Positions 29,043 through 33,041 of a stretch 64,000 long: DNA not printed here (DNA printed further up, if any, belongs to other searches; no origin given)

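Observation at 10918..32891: Complementary broken Ig repeats suggest a three-tier, strand-donating modular adhesin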

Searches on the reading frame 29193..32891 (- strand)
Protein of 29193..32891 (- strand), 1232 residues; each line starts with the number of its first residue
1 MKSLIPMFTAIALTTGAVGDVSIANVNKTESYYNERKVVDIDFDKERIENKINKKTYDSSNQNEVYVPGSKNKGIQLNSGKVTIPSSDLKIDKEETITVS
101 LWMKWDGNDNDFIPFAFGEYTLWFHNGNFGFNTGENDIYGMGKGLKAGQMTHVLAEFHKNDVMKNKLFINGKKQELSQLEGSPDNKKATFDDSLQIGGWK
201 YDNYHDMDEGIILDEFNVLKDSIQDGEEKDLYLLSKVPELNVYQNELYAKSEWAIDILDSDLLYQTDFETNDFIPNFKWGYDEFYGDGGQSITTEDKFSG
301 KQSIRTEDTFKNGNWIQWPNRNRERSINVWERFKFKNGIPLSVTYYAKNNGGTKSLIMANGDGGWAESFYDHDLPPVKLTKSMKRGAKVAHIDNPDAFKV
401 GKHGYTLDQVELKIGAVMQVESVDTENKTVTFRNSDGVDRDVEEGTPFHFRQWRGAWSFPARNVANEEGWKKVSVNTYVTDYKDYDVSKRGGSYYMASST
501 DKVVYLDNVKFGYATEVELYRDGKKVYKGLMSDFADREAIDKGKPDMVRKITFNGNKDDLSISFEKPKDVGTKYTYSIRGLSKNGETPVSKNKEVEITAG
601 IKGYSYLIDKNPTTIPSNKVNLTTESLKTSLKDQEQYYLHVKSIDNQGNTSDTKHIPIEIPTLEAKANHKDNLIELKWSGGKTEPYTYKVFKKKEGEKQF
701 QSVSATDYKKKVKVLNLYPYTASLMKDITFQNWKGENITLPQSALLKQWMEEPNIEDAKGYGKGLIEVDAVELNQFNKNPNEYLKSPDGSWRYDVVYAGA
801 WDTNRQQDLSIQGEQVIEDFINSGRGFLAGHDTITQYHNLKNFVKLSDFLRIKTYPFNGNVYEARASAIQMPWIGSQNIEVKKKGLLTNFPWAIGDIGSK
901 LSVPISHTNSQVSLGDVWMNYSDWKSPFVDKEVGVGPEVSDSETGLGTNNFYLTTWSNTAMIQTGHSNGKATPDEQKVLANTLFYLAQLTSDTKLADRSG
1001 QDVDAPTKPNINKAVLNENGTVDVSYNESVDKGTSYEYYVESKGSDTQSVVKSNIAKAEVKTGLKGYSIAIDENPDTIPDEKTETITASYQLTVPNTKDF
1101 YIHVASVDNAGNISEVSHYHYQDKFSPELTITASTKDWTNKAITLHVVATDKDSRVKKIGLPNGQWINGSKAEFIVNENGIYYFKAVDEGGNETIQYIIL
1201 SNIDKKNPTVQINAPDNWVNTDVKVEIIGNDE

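Call 4: search_protein_families(library=pfam, proteins=[window:29193-32891:-], max_evalue=0.01)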
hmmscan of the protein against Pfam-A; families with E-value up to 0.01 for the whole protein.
window:29193-32891:- (1232 aa): 0 families

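Call 5: search_protein_families(library=ncbifam, proteins=[window:29193-32891:-], max_evalue=0.01)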
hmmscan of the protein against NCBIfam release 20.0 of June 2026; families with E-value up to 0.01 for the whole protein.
window:29193-32891:- (1232 aa): 1 family
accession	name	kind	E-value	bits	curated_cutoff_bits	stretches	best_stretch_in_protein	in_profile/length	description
NF047446.1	barrel_OmpL47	domain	1.2e-09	38.5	40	0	1138-1193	1-58/68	OmpL47-type beta-barrel domain-containing protein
